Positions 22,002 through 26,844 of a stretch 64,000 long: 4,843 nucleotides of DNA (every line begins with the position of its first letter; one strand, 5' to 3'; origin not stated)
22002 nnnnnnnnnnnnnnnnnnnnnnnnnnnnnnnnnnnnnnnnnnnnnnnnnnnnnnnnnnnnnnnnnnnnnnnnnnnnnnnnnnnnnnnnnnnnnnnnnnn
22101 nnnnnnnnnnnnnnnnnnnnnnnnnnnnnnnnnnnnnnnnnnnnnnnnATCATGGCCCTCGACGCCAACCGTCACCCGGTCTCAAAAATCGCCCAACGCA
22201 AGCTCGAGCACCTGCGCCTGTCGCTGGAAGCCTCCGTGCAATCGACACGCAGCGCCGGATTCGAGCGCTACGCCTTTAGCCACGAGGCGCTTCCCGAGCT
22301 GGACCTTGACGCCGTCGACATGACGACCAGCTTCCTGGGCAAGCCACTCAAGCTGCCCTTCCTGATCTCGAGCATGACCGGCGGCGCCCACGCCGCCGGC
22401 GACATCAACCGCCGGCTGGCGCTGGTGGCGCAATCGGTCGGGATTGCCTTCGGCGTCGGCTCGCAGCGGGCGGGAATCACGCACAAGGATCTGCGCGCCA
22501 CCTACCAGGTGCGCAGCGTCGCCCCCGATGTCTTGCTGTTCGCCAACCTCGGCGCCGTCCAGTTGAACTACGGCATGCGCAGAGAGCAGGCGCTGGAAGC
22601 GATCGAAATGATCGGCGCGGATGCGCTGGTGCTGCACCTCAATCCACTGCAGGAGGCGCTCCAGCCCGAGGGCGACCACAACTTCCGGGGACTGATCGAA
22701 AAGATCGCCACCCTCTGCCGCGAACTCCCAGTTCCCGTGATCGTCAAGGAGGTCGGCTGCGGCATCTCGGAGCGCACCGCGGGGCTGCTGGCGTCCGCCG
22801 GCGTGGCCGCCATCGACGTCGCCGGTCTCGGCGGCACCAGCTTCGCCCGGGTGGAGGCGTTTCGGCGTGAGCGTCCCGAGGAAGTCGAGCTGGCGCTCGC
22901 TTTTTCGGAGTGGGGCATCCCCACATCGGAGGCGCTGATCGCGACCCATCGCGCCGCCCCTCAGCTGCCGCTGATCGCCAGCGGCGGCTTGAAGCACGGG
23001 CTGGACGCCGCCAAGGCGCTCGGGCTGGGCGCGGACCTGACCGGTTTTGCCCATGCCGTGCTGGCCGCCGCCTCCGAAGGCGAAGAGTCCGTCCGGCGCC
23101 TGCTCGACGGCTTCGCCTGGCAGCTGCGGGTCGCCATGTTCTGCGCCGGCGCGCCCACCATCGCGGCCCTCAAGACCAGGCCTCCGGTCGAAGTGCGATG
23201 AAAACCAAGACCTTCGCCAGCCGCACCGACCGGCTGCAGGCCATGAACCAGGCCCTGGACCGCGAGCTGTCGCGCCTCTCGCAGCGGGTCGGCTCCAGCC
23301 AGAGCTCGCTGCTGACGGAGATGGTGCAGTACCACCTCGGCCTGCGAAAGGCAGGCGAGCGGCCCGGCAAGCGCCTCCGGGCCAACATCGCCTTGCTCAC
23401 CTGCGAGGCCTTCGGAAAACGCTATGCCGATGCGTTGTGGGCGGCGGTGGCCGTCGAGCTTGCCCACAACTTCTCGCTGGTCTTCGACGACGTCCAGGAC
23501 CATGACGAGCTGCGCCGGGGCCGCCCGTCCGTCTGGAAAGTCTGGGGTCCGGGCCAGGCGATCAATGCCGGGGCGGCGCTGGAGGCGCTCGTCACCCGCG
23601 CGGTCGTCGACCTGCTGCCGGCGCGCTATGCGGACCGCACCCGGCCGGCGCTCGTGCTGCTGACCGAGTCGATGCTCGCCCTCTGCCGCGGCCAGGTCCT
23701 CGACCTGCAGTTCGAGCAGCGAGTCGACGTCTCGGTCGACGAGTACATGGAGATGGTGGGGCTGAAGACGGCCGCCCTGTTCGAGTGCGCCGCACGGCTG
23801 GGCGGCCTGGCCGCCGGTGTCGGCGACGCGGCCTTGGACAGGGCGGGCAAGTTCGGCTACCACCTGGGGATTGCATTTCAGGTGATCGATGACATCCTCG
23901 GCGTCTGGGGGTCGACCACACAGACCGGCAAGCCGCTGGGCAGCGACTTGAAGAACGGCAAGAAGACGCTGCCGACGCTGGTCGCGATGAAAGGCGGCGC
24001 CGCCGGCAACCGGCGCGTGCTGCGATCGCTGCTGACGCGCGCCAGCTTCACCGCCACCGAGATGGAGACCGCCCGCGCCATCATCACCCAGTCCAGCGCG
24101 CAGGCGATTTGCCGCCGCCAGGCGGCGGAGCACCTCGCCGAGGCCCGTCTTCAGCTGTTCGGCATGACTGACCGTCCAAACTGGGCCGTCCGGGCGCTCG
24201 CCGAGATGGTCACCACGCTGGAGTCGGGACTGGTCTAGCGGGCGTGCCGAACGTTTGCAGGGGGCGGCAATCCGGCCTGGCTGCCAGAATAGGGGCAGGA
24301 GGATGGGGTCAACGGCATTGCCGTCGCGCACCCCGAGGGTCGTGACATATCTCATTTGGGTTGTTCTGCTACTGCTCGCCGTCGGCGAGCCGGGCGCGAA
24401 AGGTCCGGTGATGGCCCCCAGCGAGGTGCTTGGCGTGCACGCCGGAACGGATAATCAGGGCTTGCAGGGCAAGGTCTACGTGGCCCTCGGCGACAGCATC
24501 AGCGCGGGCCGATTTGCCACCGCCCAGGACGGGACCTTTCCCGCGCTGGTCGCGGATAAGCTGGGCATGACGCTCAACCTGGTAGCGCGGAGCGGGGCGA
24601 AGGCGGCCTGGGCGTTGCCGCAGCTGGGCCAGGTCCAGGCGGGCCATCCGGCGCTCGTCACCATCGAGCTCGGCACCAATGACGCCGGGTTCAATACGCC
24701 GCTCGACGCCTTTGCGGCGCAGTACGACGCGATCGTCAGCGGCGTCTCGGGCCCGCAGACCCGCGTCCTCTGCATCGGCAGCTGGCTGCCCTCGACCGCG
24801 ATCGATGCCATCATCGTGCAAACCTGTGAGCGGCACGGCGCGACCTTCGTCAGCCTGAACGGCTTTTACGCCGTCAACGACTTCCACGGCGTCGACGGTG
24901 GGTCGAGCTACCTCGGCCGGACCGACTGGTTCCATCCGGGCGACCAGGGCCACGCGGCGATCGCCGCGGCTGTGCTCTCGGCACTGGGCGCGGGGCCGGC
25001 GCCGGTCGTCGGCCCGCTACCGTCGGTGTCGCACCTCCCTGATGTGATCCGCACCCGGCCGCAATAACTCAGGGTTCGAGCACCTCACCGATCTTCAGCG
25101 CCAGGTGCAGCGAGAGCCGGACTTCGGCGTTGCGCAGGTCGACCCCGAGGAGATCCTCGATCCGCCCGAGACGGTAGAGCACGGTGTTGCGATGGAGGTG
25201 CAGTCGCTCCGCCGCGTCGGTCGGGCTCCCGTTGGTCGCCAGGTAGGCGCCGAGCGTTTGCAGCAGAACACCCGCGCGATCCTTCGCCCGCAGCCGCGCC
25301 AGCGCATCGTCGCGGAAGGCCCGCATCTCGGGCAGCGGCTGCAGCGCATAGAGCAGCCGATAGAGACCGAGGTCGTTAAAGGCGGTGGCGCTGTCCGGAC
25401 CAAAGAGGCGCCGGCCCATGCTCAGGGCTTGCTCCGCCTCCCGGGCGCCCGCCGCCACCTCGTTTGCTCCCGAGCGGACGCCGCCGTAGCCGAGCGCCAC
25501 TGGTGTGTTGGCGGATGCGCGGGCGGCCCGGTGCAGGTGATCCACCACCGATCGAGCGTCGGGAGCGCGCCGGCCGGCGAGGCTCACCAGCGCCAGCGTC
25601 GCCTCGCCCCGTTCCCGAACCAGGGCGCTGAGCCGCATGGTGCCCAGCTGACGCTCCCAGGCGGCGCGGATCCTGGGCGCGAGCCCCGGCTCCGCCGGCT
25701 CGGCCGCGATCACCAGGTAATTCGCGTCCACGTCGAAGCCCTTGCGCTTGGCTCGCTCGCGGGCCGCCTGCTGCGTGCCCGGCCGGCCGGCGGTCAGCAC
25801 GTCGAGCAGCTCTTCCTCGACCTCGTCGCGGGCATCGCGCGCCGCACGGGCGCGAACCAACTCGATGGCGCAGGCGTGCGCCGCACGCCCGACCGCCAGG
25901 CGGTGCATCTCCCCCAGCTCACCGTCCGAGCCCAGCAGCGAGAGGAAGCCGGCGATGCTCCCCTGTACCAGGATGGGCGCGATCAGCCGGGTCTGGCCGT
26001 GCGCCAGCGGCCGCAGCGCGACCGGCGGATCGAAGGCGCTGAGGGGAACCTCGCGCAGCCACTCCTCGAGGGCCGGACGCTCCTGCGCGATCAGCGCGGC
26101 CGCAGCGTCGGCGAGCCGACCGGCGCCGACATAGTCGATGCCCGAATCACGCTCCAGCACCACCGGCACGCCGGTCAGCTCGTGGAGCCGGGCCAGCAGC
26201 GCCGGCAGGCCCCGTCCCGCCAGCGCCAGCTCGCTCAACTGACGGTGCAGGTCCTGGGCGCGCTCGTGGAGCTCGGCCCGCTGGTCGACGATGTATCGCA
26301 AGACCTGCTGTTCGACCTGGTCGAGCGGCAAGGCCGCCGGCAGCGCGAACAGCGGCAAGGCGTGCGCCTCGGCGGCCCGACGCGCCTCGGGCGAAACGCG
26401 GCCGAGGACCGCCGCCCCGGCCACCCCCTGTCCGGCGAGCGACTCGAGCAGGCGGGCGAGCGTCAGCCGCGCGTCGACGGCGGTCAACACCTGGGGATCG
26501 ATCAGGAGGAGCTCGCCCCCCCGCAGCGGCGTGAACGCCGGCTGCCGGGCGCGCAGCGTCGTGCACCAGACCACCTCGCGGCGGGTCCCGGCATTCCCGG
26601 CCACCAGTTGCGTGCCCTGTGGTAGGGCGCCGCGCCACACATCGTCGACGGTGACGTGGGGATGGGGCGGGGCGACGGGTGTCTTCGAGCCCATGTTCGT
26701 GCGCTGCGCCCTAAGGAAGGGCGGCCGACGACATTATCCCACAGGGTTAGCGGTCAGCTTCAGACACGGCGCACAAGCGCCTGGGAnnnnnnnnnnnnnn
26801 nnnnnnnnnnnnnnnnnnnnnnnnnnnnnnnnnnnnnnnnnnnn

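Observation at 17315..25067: Compact labdane-type diterpenoid operon: class II cyclase, class I synthase, IDI-2, GGPP synthase, with a c-di-GMP enzyme inside it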

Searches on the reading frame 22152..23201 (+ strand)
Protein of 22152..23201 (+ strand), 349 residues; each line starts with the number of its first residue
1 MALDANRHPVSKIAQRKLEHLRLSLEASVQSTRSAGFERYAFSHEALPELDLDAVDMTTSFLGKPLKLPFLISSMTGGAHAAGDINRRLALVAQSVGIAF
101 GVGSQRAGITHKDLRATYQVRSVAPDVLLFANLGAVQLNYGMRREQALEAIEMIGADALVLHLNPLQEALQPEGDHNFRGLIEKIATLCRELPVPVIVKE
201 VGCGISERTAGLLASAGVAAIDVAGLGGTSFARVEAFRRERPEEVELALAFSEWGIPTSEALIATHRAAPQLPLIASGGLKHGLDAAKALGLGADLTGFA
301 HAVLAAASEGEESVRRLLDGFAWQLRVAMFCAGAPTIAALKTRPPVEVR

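Call 9: search_protein_families(library=pfam, proteins=[window:22152-23201:+], max_evalue=0.01)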
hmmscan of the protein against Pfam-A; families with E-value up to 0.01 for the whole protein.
window:22152-23201:+ (349 aa): 2 families
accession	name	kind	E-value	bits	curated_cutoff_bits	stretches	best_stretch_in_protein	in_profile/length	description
PF01070.24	FMN_dh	-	2.4e-23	83.2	24.9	2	183-342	208-345/350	FMN-dependent dehydrogenase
PF01645.23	Glu_synthase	-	2.3e-06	27.4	20.4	1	193-306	204-310/369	Conserved region in glutamate synthase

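Call 10: search_protein_families(library=ncbifam, proteins=[window:22152-23201:+], max_evalue=0.01)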
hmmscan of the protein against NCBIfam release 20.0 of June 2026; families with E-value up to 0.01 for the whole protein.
window:22152-23201:+ (349 aa): 6 families
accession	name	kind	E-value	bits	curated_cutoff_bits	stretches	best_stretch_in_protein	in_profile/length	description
TIGR02151.1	IPP_isom_2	equivalog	1.2e-121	405.8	281.3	1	15-346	1-335/338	type 2 isopentenyl-diphosphate Delta-isomerase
NF008398.0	PRK11197.1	subfamily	4.5e-08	32.3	376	1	270-341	299-371/381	L-lactate dehydrogenase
NF033901.1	L_lactate_LldD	exception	9.6e-08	31.4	550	1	269-341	298-371/377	FMN-dependent L-lactate dehydrogenase LldD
TIGR03966.1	actino_HemFlav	equivalog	9.4e-05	21.3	470.85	0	271-328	302-360/385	pre-mycofactocin synthase MftD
NF005741.0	PRK07565.1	subfamily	0.00025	20.2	303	0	150-320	123-286/335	dihydroorotate dehydrogenase-like protein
TIGR02708.1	L_lactate_ox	equivalog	0.00058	19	645.5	1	269-341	281-354/367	L-lactate oxidase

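Call 74: find_encoding_contigs(protein=window:22152-23201:+, flank=10000, max_places=3)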
Protein window:22152-23201:+ (349 aa): 4 contigs read that carry it; 3 places shown.
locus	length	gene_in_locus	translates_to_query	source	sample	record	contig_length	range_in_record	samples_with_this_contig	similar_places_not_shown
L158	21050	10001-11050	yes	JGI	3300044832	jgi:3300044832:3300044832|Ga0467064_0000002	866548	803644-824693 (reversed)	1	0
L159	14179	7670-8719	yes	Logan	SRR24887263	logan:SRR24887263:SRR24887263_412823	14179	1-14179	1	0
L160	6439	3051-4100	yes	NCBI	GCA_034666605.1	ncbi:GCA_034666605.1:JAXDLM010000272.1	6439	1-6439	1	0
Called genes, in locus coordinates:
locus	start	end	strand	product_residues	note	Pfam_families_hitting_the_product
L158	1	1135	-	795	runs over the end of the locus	PF02190:LON_substr_bdg, PF07728:AAA_5, PF00004:AAA, PF22667:Lon_lid, PF05362:Lon_C, PF13541:ChlI (weak)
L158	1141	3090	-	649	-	PF06480:FtsH_ext, PF06068:TIP49 (weak), PF00004:AAA, PF07728:AAA_5 (weak), PF17862:AAA_lid_3, PF01434:Peptidase_M41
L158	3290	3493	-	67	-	-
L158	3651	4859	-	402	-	PF07690:MFS_1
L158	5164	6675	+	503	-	PF13249:SQHop_cyclase_N (faint), PF13243:SQHop_cyclase_C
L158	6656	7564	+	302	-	PF03936:Terpene_synth_C, PF19086:Terpene_syn_C_2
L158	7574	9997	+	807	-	PF00990:GGDEF, PF13487:HD_5, PF01966:HD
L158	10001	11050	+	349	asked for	PF01070:FMN_dh (weak), PF01645:Glu_synthase (weak), PF01070:FMN_dh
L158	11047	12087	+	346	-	PF00348:polyprenyl_synt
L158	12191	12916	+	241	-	PF00657:Lipase_GDSL, PF13472:Lipase_GDSL_2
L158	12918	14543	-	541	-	PF07905:PucR, PF17853:GGDEF_2, PF13556:HTH_30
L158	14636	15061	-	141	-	PF02410:RsfS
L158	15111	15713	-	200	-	PF01467:CTP_transf_like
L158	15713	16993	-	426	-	PF01018:GTP1_OBG, PF01926:MMR_HSR1, PF02421:FeoB_N, PF09269:DUF1967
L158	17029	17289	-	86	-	PF01016:Ribosomal_L27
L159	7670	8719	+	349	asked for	PF01070:FMN_dh (weak), PF01645:Glu_synthase (weak), PF01070:FMN_dh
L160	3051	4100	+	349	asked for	PF01070:FMN_dh (weak), PF01645:Glu_synthase (weak), PF01070:FMN_dh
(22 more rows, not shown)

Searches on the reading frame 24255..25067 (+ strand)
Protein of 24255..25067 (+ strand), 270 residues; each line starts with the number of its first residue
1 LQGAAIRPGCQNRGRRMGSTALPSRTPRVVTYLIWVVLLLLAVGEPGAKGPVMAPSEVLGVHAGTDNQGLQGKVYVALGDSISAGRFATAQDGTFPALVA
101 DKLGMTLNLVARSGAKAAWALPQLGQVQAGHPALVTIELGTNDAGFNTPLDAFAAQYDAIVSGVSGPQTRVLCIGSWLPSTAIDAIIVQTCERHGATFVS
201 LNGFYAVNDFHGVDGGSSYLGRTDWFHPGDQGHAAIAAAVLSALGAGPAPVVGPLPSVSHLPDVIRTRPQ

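Call 9: search_protein_families(library=pfam, proteins=[window:24255-25067:+], max_evalue=0.01)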
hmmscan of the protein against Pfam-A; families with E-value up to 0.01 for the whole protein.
window:24255-25067:+ (270 aa): 2 families
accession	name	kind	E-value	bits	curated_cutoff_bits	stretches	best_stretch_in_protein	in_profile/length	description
PF13472.12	Lipase_GDSL_2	-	7.1e-21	75.9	32.9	1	77-235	1-178/178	GDSL-like Lipase/Acylhydrolase family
PF00657.28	Lipase_GDSL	-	1.2e-12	48.9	23.6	1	75-161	1-107/208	GDSL-like Lipase/Acylhydrolase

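Call 10: search_protein_families(library=ncbifam, proteins=[window:24255-25067:+], max_evalue=0.01)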
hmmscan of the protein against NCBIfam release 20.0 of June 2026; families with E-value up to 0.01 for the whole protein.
window:24255-25067:+ (270 aa): 1 family
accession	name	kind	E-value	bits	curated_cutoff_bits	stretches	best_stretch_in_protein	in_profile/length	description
NF007819.1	PRK10528.1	equivalog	0.00031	20.5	270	1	75-165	31-126/210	multifunctional acyl-CoA thioesterase I/protease I/lysophospholipase L1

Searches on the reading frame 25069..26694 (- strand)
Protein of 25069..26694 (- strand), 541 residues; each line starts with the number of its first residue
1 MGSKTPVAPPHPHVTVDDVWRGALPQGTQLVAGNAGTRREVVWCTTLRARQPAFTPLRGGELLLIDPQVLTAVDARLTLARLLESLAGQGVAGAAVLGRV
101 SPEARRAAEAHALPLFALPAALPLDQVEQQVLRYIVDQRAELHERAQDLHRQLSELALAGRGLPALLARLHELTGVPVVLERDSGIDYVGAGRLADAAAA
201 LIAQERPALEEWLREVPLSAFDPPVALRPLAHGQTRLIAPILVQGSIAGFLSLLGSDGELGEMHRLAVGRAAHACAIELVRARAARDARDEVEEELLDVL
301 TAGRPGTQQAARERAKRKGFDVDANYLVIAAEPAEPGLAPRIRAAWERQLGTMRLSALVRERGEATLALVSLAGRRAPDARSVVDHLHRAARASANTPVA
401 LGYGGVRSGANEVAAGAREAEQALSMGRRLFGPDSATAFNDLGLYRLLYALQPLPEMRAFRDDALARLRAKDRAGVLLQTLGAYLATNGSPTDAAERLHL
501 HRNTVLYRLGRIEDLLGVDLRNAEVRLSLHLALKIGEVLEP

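Call 9: search_protein_families(library=pfam, proteins=[window:25069-26694:-], max_evalue=0.01)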
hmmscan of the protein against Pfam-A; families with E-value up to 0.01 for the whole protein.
window:25069-26694:- (541 aa): 4 families
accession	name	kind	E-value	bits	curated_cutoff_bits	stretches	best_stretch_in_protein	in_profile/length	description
PF13556.12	HTH_30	-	4.5e-25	87.7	27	1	477-535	1-59/59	PucR C-terminal helix-turn-helix domain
PF07905.16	PucR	-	3.2e-15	56.9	33.5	1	24-135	8-118/118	Purine catabolism regulatory protein-like family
PF17853.6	GGDEF_2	-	1.8e-14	54.4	24.5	1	307-426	5-116/116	GGDEF-like domain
PF00126.33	HTH_1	-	6.9e-05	23.2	26.6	1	485-521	10-46/60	Bacterial regulatory helix-turn-helix protein, lysR family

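Call 10: search_protein_families(library=ncbifam, proteins=[window:25069-26694:-], max_evalue=0.01)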
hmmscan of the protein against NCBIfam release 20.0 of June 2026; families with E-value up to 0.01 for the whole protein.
window:25069-26694:- (541 aa): 4 families
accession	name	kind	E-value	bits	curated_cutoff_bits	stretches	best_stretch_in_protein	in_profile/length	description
NF008550.0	PRK11477.1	equivalog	2.3e-19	69.6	612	1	239-537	80-383/385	CdaR family transcriptional regulator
NF058503.1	SprTransRegAdeR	equivalog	2.9e-14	52.9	700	1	398-537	258-400/403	sporulation transcriptional activator AdeR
NF045769.1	TransActPmfR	equivalog_domain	2.4e-07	29.7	800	1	451-523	376-449/470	transcciptional activator PmfR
NF050824.1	TransRegRv1453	equivalog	3.9e-07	29.2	600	1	384-531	255-396/404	Rv1453 family transcriptional regulator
